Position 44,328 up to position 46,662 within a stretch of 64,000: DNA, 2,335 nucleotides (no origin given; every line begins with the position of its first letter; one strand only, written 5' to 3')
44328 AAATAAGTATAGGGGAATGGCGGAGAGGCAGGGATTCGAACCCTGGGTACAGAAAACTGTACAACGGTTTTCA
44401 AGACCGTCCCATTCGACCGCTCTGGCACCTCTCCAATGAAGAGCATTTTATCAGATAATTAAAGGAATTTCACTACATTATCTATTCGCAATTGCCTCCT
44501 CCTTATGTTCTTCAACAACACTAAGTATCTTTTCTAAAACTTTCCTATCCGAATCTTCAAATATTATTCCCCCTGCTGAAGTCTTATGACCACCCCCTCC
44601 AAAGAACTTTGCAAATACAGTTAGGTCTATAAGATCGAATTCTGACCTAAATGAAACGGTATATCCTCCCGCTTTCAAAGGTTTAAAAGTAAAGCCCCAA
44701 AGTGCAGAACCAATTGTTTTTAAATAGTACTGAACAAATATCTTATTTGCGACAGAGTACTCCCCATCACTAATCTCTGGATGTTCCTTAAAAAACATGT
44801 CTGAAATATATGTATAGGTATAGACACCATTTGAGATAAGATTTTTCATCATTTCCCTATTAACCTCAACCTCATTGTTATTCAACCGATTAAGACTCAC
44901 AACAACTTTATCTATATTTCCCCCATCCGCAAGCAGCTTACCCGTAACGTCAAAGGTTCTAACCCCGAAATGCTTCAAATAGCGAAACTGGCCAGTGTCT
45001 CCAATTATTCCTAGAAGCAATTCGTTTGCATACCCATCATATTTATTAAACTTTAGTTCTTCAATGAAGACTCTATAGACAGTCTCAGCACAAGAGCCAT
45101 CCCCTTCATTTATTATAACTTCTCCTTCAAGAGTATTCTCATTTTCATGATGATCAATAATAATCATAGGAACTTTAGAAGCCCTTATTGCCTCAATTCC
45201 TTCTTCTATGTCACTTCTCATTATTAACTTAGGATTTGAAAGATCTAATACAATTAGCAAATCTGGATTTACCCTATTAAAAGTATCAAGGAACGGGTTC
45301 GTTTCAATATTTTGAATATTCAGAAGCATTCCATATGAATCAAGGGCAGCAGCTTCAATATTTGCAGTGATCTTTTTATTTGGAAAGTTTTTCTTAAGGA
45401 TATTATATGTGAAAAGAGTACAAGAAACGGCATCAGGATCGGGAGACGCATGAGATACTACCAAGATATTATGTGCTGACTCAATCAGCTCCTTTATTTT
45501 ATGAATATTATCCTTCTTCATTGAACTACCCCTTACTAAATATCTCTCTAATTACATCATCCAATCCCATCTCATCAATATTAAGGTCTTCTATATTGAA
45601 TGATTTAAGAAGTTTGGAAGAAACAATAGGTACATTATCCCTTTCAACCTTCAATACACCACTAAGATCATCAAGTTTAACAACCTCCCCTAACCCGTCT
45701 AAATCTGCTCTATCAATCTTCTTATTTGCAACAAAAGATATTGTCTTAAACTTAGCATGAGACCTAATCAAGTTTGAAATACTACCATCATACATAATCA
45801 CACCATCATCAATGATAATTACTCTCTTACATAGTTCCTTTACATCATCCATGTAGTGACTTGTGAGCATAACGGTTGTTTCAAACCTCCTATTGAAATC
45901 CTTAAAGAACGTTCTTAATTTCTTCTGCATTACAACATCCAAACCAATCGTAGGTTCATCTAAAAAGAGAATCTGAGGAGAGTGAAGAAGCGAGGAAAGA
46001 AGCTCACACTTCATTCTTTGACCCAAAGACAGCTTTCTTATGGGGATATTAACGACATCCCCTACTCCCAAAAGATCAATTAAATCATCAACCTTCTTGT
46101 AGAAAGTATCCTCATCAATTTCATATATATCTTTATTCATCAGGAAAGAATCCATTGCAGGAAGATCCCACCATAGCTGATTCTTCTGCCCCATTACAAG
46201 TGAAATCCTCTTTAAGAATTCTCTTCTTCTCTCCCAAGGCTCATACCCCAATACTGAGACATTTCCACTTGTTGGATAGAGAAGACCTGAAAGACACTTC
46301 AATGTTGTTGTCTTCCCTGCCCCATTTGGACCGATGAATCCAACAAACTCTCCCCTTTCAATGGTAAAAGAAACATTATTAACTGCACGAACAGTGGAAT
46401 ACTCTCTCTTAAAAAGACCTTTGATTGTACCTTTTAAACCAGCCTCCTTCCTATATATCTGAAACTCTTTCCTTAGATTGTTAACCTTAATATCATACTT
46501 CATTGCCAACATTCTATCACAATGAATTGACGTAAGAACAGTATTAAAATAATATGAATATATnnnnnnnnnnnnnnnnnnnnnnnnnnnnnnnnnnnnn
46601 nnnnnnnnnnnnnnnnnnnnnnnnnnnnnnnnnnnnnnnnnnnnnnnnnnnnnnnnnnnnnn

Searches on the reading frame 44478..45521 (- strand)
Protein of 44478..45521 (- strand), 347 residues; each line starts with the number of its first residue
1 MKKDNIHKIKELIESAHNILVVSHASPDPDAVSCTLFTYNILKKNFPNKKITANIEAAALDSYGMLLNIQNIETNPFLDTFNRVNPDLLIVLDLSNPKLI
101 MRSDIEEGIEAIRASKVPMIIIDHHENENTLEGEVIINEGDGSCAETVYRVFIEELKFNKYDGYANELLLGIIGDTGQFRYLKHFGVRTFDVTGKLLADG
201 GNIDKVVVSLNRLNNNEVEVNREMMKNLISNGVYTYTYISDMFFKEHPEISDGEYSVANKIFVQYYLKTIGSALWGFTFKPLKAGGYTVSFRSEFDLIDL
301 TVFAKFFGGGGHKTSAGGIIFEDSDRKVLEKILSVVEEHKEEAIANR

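Call 94: search_protein_families(library=pfam, proteins=[window:44478-45521:-], max_evalue=0.0001)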
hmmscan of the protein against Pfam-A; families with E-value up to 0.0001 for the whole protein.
window:44478-45521:- (347 aa): 1 family
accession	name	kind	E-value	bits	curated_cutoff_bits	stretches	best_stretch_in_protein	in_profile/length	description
PF01368.27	DHH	-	3.4e-15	56.9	28.1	1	18-172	1-125/125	DHH family, N-terminal domain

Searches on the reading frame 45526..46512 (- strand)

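Call 94: search_protein_families(library=pfam, proteins=[window:45526-46512:-], max_evalue=0.0001)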
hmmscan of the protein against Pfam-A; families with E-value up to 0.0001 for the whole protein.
window:45526-46512:- (328 aa): 2 families
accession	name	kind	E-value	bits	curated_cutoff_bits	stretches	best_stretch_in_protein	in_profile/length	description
PF00005.33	ABC_tran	-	3.5e-26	92.9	25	1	44-188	1-136/137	ABC transporter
PF13304.12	AAA_21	-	8e-16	59.4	27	1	121-219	202-298/304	AAA domain, putative AbiEii toxin, Type IV TA system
